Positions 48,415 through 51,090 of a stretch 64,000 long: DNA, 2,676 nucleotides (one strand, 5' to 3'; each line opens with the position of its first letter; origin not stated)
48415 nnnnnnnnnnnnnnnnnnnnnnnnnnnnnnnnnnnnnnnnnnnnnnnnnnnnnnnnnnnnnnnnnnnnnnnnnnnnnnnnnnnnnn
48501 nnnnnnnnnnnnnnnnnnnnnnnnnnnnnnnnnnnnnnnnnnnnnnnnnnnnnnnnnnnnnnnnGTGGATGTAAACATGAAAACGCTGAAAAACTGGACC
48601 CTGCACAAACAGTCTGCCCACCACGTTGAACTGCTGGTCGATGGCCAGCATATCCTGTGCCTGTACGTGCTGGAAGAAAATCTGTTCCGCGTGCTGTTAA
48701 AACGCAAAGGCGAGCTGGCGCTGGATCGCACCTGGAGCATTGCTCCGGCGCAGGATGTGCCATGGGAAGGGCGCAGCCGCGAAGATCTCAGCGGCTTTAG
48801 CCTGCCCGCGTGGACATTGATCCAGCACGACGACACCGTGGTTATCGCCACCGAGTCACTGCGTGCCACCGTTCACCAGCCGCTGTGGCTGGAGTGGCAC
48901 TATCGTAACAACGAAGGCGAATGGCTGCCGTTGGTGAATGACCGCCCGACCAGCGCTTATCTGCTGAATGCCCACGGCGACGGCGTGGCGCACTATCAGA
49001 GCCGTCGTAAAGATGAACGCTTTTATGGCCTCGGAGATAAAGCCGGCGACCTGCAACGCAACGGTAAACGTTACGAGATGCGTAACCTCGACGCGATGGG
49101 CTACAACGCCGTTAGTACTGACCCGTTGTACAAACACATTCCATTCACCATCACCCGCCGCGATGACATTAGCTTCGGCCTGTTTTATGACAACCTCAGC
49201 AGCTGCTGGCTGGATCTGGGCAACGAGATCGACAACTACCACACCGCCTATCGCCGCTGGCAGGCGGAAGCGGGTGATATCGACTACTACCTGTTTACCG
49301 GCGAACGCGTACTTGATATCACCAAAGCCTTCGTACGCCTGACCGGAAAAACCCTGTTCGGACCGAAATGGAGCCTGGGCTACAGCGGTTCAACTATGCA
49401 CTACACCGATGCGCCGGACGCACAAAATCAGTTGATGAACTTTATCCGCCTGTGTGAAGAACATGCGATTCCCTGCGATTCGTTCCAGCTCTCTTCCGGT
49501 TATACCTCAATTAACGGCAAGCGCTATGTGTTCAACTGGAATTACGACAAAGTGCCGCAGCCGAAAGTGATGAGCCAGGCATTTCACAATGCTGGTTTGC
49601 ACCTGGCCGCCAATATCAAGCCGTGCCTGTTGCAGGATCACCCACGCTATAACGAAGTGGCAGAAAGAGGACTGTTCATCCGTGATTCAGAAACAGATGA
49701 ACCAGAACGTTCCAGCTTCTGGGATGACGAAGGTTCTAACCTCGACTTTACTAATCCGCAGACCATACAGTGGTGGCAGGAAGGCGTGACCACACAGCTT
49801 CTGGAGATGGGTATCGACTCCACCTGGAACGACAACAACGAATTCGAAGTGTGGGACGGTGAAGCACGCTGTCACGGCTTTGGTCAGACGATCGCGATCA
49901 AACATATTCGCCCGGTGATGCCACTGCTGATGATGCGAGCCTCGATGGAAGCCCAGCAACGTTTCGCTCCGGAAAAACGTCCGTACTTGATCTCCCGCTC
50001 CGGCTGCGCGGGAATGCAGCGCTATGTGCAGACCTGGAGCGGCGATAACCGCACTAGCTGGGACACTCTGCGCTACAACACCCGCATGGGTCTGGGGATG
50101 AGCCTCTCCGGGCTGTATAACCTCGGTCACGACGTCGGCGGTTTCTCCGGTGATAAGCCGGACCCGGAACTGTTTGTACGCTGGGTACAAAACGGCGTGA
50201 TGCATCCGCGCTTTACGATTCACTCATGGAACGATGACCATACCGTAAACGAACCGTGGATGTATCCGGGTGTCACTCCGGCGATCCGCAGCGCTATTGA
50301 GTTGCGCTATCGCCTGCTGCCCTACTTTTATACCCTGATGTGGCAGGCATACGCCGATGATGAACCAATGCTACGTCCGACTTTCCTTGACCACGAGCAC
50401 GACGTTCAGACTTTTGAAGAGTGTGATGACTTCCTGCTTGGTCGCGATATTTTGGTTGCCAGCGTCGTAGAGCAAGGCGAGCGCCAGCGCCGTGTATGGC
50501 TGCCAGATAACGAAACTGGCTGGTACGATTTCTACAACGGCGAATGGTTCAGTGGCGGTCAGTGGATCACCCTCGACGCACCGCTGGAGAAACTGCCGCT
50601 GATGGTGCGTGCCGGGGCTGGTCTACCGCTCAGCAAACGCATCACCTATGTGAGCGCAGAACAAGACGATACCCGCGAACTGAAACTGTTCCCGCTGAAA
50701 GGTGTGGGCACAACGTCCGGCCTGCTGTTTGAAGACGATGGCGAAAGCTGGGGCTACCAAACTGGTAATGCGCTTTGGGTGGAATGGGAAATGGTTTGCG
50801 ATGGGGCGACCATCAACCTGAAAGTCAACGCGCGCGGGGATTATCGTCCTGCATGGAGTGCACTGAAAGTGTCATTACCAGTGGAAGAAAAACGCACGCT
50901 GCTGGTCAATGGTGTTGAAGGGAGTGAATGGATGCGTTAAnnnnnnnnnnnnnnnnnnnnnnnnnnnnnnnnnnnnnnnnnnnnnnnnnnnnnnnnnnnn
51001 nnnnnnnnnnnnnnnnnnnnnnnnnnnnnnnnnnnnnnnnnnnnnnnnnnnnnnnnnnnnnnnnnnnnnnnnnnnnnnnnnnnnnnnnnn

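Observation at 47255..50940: GH31 hydrolase paired with an anion:cation-symporter transporter suggests an acidic alpha-glycoside substrate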

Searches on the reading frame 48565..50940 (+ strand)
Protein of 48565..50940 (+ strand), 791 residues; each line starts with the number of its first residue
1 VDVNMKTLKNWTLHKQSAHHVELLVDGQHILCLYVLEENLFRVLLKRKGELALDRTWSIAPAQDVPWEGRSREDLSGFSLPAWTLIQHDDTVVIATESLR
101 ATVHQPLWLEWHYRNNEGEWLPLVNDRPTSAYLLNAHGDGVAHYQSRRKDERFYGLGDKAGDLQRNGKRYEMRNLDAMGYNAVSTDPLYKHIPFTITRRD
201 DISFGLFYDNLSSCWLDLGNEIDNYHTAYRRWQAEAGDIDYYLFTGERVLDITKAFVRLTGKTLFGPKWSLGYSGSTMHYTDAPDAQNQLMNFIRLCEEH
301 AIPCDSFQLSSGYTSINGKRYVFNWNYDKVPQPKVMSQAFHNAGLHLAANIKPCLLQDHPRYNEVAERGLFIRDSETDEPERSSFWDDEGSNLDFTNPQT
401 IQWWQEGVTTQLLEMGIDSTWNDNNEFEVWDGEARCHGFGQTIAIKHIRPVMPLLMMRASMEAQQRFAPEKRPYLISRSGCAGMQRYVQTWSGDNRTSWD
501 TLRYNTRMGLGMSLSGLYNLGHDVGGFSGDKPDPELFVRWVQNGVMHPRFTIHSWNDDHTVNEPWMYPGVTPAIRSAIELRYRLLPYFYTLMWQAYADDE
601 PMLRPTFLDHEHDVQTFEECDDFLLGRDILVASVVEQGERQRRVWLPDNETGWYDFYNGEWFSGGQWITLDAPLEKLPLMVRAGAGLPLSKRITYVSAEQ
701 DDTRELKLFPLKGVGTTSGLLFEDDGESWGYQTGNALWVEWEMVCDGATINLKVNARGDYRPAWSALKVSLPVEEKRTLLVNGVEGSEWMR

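Call 6: search_protein_families(proteins=[window:48565-50940:+], library=ncbifam, max_evalue=0.00001)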
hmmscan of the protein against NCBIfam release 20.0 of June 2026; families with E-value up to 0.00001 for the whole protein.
window:48565-50940:+ (791 aa): 3 families
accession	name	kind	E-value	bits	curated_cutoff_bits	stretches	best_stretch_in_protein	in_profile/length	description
NF040948.1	alpha_gluc_MalA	equivalog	7e-91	305.4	800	1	147-698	57-617/627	alpha-glucosidase MalA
NF007940.0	PRK10658.1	equivalog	8.5e-68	229.5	606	1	87-719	96-700/771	alpha-xylosidase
NF007746.0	PRK10426.1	equivalog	3.1e-40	138.2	553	1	318-686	300-669/683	alpha-glucosidase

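Call 7: search_solved_structures(query=window:48565-50940:+, max_evalue=1e-10)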
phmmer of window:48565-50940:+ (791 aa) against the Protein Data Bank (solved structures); distinct sequences matched with E-value up to 1e-10: 68 (the best 60 are shown).
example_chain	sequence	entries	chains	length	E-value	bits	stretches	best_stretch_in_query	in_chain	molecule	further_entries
5f0e_A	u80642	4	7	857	8.6e-80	271.9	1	151-741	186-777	Neutral alpha-glucosidase AB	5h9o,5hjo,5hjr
6jr6_A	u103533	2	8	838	2.7e-78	266.9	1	142-733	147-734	Candidate alpha-glycosidase Glycoside hydrolase family 31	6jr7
6jr8_A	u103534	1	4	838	2.7e-77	263.7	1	142-733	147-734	Candidate alpha-glycosidase Glycoside hydrolase family 31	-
8d43_A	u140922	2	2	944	4.3e-76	259.7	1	151-741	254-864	Neutral alpha-glucosidase AB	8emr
5ieg_A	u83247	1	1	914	4.8e-75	256.2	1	151-741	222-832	Neutral alpha-glucosidase AB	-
5ief_A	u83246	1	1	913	5e-75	256.1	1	151-741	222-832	Neutral alpha-glucosidase AB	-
5ied_A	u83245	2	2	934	5.3e-75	256.1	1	151-741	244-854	Neutral alpha-glucosidase AB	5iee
7kry_A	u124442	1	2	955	5.7e-75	256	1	151-741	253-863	Neutral alpha-glucosidase AB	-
7jty_A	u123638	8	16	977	6.3e-75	255.8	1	151-741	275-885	Alpha glucosidase 2 alpha neutral subunit | Isoform 2 of Neutral alpha-glucosidase AB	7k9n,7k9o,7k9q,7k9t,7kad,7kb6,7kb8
7kbj_A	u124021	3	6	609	1.1e-72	248.4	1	231-741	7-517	Neutral alpha-glucosidase AB Trypsin-cleaved Fragment #3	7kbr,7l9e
9kz6_A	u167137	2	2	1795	2.6e-68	233.9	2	456-743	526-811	Maltase-glucoamylase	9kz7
2g3m_A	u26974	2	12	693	1.9e-62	214.5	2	443-691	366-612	Alpha-glucosidase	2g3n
5djw_A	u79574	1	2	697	1.2e-61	211.9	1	152-760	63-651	Alpha-glucosidase II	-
5dkx_A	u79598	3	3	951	5.6e-58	199.8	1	167-748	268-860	Alpha glucosidase-like protein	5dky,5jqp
5dkz_A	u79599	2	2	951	5.7e-57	196.4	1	167-748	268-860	Alpha glucosidase-like protein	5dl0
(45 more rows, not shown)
